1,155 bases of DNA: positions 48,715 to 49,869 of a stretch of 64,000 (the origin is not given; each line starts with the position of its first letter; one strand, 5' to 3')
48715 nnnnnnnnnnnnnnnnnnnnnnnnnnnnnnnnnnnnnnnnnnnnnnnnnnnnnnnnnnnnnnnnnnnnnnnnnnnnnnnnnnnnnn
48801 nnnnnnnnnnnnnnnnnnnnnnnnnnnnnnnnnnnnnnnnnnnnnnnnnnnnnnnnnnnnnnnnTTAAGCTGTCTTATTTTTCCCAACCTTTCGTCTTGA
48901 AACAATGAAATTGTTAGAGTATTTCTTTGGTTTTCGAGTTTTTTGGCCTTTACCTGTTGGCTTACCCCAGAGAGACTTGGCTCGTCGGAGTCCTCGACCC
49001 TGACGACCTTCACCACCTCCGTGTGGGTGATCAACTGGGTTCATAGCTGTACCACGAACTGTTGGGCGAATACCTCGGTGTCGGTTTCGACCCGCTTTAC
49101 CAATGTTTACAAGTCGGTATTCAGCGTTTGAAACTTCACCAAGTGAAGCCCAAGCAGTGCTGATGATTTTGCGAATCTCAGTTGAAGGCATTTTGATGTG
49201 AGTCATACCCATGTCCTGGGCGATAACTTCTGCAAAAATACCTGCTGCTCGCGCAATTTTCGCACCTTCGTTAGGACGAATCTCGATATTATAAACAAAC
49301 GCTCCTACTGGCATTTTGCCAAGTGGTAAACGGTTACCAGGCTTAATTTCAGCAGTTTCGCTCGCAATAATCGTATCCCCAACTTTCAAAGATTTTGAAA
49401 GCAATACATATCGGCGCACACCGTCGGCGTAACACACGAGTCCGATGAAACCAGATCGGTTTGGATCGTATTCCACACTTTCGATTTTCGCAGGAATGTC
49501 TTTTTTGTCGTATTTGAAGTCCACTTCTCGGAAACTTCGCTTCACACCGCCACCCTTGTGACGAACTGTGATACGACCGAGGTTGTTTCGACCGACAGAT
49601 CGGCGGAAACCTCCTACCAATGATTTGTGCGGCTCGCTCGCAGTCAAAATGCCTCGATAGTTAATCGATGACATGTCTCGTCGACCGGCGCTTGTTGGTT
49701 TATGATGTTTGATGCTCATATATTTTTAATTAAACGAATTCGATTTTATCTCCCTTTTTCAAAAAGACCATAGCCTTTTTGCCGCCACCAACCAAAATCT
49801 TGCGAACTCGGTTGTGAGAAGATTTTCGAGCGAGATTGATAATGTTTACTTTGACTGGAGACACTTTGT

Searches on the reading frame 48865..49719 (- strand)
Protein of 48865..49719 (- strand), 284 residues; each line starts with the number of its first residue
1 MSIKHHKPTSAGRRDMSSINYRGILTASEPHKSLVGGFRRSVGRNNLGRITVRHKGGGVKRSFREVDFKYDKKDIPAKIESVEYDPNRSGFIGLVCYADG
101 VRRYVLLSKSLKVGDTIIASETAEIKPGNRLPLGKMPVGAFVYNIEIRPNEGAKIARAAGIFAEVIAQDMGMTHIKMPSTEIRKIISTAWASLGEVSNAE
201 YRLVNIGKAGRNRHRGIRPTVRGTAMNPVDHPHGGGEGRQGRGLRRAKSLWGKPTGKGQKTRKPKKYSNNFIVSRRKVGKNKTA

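Call 11: find_related_loci(query=window:48865-49719:-, collection=genome_contigs, flank=4000)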
Query window:48865-49719:- (284 aa) in genome_contigs; peptide patterns used: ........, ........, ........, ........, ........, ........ (x = any residue, [..] = any of these).
600 stretches matched a pattern (row limit reached: there are more); 599 encode a relative of the query (tblastn E <= 1e-3); the best 80 are kept; 80 distinct loci.
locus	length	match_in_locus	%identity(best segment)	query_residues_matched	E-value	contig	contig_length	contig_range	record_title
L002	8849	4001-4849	69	2-284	2e-121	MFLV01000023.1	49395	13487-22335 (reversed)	MAG: Candidatus Kaiserbacteria bacterium RIFCSPLOWO2_01_FULL_51_21 rifcsplowo2_01_scaffold_4476, whole genome shotgun se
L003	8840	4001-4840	68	3-282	3e-121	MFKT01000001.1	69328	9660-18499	MAG: Candidatus Kaiserbacteria bacterium RIFCSPHIGHO2_01_FULL_53_29 rifcsphigho2_01_scaffold_1036, whole genome shotgun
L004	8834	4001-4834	69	3-280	6e-120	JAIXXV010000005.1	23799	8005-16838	MAG: bacterium isolate D4_MAG_00069 pond_D4_MAG_00069_000000000009, whole genome shotgun sequence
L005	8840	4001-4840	69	3-283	3e-118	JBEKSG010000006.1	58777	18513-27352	MAG: Minisyncoccia bacterium isolate SPRUCE 529 SPRUCE_529_6, whole genome shotgun sequence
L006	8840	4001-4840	69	3-282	6e-118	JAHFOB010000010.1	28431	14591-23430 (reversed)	MAG: Candidatus Zambryskiibacteriota bacterium isolate nzgw494 NODE_604_length_28432_cov_4.018191, whole genome shotgun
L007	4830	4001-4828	69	2-277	3e-117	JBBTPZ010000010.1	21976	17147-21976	MAG: Patescibacteria group bacterium isolate H52-bin030_1 H52_bin030_1_000000000010, whole genome shotgun sequence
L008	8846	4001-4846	68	3-282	1e-115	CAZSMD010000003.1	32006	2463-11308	MAG TPA_asm: uncultured Candidatus Saccharibacteria bacterium isolate SRP329715_co1_115 genome assembly, contig: NODE_19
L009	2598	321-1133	67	3-273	4e-120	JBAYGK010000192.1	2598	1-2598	MAG: Candidatus Paceibacterota bacterium isolate SO_2016_GW1_123 scaffold81363_OW334_2016, whole genome shotgun sequence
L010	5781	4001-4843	66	2-282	3e-115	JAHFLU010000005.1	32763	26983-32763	MAG: bacterium isolate nzgw440 NODE_703_length_32764_cov_5.285758, whole genome shotgun sequence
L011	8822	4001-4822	66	3-276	2e-113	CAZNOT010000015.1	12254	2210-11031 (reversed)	MAG TPA_asm: uncultured Candidatus Saccharibacteria bacterium isolate SRP192515_co2_137 genome assembly, contig: NODE_43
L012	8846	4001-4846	66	1-282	2e-113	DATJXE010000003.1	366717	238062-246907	MAG TPA_asm: Candidatus Paceibacterota bacterium isolate SMAG_U15118 k141_1970821, whole genome shotgun sequence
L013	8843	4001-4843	67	3-283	1e-117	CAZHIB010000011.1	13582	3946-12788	MAG TPA_asm: uncultured Candidatus Saccharibacteria bacterium isolate binchicken_co269_246 genome assembly, contig: NODE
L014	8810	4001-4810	65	3-272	1e-107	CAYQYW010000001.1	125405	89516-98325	MAG TPA_asm: uncultured Candidatus Saccharibacteria bacterium isolate SRP215229_co1_7 genome assembly, contig: NODE_57_l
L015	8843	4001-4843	63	2-282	8e-107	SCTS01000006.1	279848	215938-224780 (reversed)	MAG: Patescibacteria group bacterium isolate FW305_bin.14 FW305_bin.14-23844, whole genome shotgun sequence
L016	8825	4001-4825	52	1-277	7e-92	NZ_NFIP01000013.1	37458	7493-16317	Collinsella sp. An307 An307_contig_13, whole genome shotgun sequence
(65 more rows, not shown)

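Call 16: find_homologous_proteins(query=window:48865-49719:-, max_evalue=1e-60)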
Query window:48865-49719:- (284 aa): 7969 proteins with E <= 1e-60 among 8000 candidates; the best 120 are listed.
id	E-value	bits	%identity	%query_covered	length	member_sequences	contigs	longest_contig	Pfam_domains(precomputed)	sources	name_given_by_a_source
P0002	3.1e-174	596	94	100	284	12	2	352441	PF00181.31,PF03947.25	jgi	jgi:large subunit ribosomal protein L2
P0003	1.6e-156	538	84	99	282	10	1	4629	PF00181.31,PF03947.25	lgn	-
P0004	6.9e-144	497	78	99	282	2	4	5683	PF00181.31,PF03947.25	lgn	-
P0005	1.1e-139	483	76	99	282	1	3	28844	PF00181.31,PF03947.25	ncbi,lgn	-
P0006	1.7e-139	482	76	99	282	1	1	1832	PF00181.31,PF03947.25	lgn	-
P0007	2.4e-133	462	71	99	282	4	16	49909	PF00181.31,PF03947.25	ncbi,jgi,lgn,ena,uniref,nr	ncbi:50S ribosomal protein L2 [Candidatus Kaiserbacteria bacterium RIFCSPHIGHO2_12_FULL_53_13]|unire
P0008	8.5e-133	460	72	99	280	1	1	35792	PF00181.31,PF03947.25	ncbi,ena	ncbi:MAG: 50S ribosomal protein L2 [Candidatus Paceibacterota bacterium]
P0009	2.9e-132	459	73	99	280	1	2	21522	PF00181.31,PF03947.25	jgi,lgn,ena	jgi:large subunit ribosomal protein L2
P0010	3.9e-132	458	71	99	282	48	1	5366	PF00181.31,PF03947.25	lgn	-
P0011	9.6e-132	457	73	99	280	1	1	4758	PF00181.31,PF03947.25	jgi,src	-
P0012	1.3e-131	456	71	99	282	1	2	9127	PF00181.31,PF03947.25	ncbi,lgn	-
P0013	1.5e-131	456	71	99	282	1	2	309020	PF00181.31,PF03947.25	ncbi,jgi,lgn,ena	-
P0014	1.6e-131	456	71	99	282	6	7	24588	PF00181.31,PF03947.25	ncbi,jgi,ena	ncbi:MAG TPA: 50S ribosomal protein L2 [Candidatus Paceibacterota bacterium]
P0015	1.9e-131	456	74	99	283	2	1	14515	PF00181.31,PF03947.25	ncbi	-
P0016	8.6e-131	454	70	99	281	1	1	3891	PF00181.31,PF03947.25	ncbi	-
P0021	3.0e-130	452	69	99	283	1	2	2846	PF00181.31,PF03947.25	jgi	jgi:large subunit ribosomal protein L2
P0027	8.7e-130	450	70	99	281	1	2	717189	PF00181.31,PF03947.25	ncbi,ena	ncbi:MAG: 50S ribosomal protein L2 [Patescibacteria group bacterium]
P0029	9.7e-130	450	70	99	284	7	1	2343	PF00181.31,PF03947.25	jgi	jgi:large subunit ribosomal protein L2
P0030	1.0e-129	450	70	99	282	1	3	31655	PF00181.31,PF03947.25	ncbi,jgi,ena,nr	ncbi:MAG: 50S ribosomal protein L2 [Parcubacteria group bacterium GW2011_GWA2_51_10]|nr:MAG: 50S rib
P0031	1.0e-129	450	70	99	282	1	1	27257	PF00181.31,PF03947.25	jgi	jgi:large subunit ribosomal protein L2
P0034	1.4e-129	450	69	99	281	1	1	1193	PF00181.31,PF03947.25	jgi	jgi:large subunit ribosomal protein L2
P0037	1.8e-129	449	72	99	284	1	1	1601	PF00181.31,PF03947.25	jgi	jgi:large subunit ribosomal protein L2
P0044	4.3e-129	448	69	99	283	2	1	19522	PF00181.31,PF03947.25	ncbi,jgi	jgi:large subunit ribosomal protein L2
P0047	4.9e-129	448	69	99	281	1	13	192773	PF00181.31,PF03947.25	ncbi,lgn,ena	ncbi:MAG: 50S ribosomal protein L2 [Patescibacteria group bacterium]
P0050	5.7e-129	448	69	97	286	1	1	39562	PF00181.31,PF03947.25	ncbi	ncbi:MAG: 50S ribosomal protein L2 [Patescibacteria group bacterium]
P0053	7.0e-129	447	70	99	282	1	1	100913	PF00181.31,PF03947.25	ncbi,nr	ncbi:50S ribosomal protein L2 [Candidatus Kaiserbacteria bacterium]|nr:50S ribosomal protein L2 [Can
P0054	7.1e-129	447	72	99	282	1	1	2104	PF00181.31,PF03947.25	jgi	jgi:large subunit ribosomal protein L2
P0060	1.1e-128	447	71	99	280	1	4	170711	PF00181.31,PF03947.25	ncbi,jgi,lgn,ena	ncbi:MAG: 50S ribosomal protein L2 [bacterium]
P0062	1.2e-128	447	72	99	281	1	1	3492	PF00181.31,PF03947.25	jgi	jgi:large subunit ribosomal protein L2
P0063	1.3e-128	447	70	99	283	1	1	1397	PF00181.31,PF03947.25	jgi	jgi:large subunit ribosomal protein L2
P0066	1.6e-128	446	70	99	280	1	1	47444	PF00181.31,PF03947.25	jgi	jgi:large subunit ribosomal protein L2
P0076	3.6e-128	445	69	99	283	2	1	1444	PF00181.31,PF03947.25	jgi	jgi:large subunit ribosomal protein L2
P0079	4.2e-128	445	69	99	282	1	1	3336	PF00181.31,PF03947.25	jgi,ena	jgi:large subunit ribosomal protein L2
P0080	4.2e-128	445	71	99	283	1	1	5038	PF00181.31,PF03947.25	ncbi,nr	ncbi:50S ribosomal protein L2 [Candidatus Parcubacteria bacterium]|nr:50S ribosomal protein L2 [Cand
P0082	5.1e-128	445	70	99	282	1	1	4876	PF00181.31,PF03947.25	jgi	jgi:large subunit ribosomal protein L2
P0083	5.6e-128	444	68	99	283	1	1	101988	PF00181.31,PF03947.25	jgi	jgi:large subunit ribosomal protein L2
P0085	7.1e-128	444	70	99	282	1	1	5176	PF00181.31,PF03947.25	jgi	jgi:large subunit ribosomal protein L2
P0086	7.1e-128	444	71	98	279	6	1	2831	PF00181.31,PF03947.25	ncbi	ncbi:MAG: 50S ribosomal protein L2, partial [Patescibacteria group bacterium]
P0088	7.2e-128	444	69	99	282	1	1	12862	PF00181.31,PF03947.25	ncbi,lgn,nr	ncbi:MAG: 50S ribosomal protein L2 [bacterium]|nr:50S ribosomal protein L2 [bacterium]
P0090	8.6e-128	444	68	99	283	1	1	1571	PF00181.31,PF03947.25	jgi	jgi:large subunit ribosomal protein L2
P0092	9.0e-128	444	70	99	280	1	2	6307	PF00181.31,PF03947.25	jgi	jgi:large subunit ribosomal protein L2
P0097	1.1e-127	444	70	99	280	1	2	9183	PF00181.31,PF03947.25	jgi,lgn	jgi:large subunit ribosomal protein L2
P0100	1.5e-127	443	70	99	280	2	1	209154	PF00181.31,PF03947.25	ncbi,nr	ncbi:MAG TPA: 50S ribosomal protein L2 [Candidatus Paceibacterota bacterium]|nr:50S ribosomal protei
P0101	1.7e-127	443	69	99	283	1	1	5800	PF00181.31,PF03947.25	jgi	jgi:large subunit ribosomal protein L2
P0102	1.8e-127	443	71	99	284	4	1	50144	PF00181.31,PF03947.25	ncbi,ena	ncbi:MAG: 50S ribosomal protein L2 [Patescibacteria group bacterium]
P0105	2.0e-127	443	69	99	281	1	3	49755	PF00181.31,PF03947.25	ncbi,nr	ncbi:MAG: 50S ribosomal protein L2 [Patescibacteria group bacterium]|nr:50S ribosomal protein L2 [Pa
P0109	3.0e-127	442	70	99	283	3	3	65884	PF00181.31,PF03947.25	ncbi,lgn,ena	ncbi:MAG: 50S ribosomal protein L2 [Minisyncoccia bacterium]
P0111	3.1e-127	442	67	99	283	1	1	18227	PF00181.31,PF03947.25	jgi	jgi:large subunit ribosomal protein L2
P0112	3.3e-127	442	71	99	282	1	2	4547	PF00181.31,PF03947.25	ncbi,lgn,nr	ncbi:50S ribosomal protein L2 [Patescibacteria group bacterium]|nr:50S ribosomal protein L2 [Patesci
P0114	3.4e-127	442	70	99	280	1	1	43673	PF00181.31,PF03947.25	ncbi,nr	ncbi:50S ribosomal protein L2 [Candidatus Parcubacteria bacterium]|nr:50S ribosomal protein L2 [Cand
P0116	3.7e-127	442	70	99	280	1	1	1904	PF00181.31,PF03947.25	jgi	jgi:large subunit ribosomal protein L2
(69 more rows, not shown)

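Call 18: find_encoding_contigs(protein=P0002, flank=5000, max_places=4)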
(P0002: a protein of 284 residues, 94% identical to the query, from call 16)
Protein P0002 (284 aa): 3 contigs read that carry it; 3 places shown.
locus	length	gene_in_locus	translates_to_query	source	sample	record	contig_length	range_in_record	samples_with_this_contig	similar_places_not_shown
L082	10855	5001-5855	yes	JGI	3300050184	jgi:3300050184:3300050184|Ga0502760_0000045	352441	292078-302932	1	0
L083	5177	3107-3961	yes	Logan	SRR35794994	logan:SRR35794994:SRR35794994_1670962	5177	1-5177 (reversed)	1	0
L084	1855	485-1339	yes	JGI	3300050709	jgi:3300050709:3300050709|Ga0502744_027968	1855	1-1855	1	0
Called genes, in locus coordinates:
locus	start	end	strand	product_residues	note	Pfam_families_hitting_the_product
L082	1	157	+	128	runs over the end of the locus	PF16320:Ribosomal_L12_N, PF00542:Ribosomal_L12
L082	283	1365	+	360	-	PF01471:PG_binding_1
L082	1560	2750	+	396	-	PF00009:GTP_EFTU, PF03144:GTP_EFTU_D2, PF03143:GTP_EFTU_D3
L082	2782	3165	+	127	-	PF00338:Ribosomal_S10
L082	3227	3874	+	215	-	PF00297:Ribosomal_L3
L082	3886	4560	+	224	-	PF00573:Ribosomal_L4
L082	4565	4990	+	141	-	PF00276:Ribosomal_L23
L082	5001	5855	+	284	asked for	PF00181:Ribosomal_L2_N, PF03947:Ribosomal_L2_C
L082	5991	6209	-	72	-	-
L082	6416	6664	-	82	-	-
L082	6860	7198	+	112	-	PF00203:Ribosomal_S19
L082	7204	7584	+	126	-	PF00237:Ribosomal_L22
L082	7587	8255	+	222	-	PF07650:KH_2, PF00189:Ribosomal_S3_C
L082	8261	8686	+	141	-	PF00252:Ribosomal_L16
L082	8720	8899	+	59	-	PF00831:Ribosomal_L29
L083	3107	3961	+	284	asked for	PF00181:Ribosomal_L2_N, PF03947:Ribosomal_L2_C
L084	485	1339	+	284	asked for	PF00181:Ribosomal_L2_N, PF03947:Ribosomal_L2_C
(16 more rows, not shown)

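Call 19: find_encoding_contigs(protein=P0003, flank=5000, max_places=3)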
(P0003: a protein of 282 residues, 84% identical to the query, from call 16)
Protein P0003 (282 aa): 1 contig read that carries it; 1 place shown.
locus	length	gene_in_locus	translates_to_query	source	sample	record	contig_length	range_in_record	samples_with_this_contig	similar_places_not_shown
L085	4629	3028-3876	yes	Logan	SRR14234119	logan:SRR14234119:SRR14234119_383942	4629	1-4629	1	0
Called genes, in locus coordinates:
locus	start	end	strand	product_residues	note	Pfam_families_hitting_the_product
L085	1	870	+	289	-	?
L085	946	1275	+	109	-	PF00338:Ribosomal_S10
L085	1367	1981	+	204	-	PF00297:Ribosomal_L3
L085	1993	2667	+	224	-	PF00573:Ribosomal_L4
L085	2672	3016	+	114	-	PF00276:Ribosomal_L23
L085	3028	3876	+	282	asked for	PF00181:Ribosomal_L2_N, PF03947:Ribosomal_L2_C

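Call 20: find_encoding_contigs(protein=P0004, flank=5000, max_places=4)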
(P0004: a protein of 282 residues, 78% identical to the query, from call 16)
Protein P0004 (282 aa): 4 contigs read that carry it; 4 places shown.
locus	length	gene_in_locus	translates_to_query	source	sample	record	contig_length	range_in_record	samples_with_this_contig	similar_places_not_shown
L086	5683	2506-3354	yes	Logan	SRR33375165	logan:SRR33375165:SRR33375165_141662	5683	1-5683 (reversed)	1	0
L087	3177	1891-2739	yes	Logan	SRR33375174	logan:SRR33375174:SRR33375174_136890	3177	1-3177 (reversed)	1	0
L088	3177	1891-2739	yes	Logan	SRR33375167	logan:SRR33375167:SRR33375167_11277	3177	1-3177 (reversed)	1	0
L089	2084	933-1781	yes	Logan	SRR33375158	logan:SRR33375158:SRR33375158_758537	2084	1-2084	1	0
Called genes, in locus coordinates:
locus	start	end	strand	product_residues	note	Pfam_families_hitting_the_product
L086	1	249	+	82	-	?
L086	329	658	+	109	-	PF00338:Ribosomal_S10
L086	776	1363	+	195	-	PF00297:Ribosomal_L3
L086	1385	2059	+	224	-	PF00573:Ribosomal_L4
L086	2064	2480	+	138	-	PF00276:Ribosomal_L23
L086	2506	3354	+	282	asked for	PF00181:Ribosomal_L2_N, PF03947:Ribosomal_L2_C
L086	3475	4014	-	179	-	-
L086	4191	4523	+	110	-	PF00203:Ribosomal_S19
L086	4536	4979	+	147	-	PF00237:Ribosomal_L22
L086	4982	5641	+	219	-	PF07650:KH_2, PF00189:Ribosomal_S3_C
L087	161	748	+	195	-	PF00297:Ribosomal_L3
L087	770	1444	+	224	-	PF00573:Ribosomal_L4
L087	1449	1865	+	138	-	PF00276:Ribosomal_L23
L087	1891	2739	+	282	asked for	PF00181:Ribosomal_L2_N, PF03947:Ribosomal_L2_C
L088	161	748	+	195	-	PF00297:Ribosomal_L3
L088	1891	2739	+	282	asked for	PF00181:Ribosomal_L2_N, PF03947:Ribosomal_L2_C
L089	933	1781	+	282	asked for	PF00181:Ribosomal_L2_N, PF03947:Ribosomal_L2_C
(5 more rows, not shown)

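Call 21: find_encoding_contigs(protein=P0005, flank=5000, max_places=3)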
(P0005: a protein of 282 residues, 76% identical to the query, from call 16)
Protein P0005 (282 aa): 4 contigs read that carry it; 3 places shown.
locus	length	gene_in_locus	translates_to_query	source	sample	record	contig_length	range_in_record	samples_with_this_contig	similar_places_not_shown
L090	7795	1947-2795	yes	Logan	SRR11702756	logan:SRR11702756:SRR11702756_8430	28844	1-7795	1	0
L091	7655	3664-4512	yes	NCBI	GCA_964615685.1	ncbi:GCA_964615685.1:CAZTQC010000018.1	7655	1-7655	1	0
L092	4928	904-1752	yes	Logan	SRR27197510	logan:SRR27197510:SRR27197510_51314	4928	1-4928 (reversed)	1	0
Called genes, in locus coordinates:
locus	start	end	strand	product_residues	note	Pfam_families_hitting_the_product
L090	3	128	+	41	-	?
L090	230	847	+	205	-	PF00297:Ribosomal_L3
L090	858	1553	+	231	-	PF00573:Ribosomal_L4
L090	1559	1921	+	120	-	PF00276:Ribosomal_L23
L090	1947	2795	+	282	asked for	PF00181:Ribosomal_L2_N, PF03947:Ribosomal_L2_C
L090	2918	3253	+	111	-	PF00203:Ribosomal_S19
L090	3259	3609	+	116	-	PF00237:Ribosomal_L22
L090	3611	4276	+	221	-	PF07650:KH_2, PF00189:Ribosomal_S3_C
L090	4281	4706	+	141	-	PF00252:Ribosomal_L16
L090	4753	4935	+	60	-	PF00831:Ribosomal_L29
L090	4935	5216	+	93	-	PF00366:Ribosomal_S17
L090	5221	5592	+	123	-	PF00238:Ribosomal_L14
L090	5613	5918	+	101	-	PF00467:KOW (weak), PF17136:ribosomal_L24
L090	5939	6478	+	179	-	PF00281:Ribosomal_L5, PF00673:Ribosomal_L5_C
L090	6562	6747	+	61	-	PF00253:Ribosomal_S14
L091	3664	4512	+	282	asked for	PF00181:Ribosomal_L2_N, PF03947:Ribosomal_L2_C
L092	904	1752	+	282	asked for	PF00181:Ribosomal_L2_N, PF03947:Ribosomal_L2_C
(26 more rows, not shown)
